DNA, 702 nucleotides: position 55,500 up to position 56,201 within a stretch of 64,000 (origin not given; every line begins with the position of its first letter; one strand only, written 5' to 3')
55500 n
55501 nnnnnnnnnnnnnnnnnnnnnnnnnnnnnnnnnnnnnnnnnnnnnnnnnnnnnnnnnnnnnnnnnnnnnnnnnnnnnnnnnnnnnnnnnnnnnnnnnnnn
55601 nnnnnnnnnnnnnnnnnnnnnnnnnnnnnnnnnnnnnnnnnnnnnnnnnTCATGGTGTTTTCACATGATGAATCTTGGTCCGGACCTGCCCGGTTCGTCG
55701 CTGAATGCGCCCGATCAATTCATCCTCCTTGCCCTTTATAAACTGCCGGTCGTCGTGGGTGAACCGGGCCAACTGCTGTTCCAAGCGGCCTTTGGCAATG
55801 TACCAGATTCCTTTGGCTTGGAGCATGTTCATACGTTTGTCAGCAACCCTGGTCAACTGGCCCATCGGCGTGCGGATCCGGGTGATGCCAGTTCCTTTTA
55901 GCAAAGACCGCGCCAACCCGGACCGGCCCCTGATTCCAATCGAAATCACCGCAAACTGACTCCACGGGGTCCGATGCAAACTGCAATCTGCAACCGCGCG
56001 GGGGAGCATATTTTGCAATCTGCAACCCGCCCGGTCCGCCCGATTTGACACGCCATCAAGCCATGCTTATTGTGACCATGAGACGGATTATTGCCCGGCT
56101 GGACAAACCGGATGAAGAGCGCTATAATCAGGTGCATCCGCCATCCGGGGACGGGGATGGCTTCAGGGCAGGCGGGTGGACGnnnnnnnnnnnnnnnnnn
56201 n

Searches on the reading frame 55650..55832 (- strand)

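Call 55: search_protein_families(library=ncbifam, max_evalue=0.001, proteins=[window:55650-55832:-])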
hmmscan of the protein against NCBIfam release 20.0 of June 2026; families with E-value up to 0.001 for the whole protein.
window:55650-55832:- (60 aa): 1 family
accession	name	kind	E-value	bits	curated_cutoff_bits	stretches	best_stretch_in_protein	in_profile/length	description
NF007748.0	PRK10428.1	equivalog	7.5e-10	38.7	113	1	1-51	1-51/69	hypothetical protein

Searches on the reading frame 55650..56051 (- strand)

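Call 9: search_protein_families(library=pfam, proteins=[window:55650-56051:-])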
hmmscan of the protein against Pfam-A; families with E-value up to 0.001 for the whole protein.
window:55650-56051:- (133 aa): 1 family
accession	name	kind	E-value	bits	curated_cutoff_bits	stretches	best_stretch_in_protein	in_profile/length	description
PF05532.17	CsbD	-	3.2e-08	33.8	40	1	78-128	2-52/53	CsbD-like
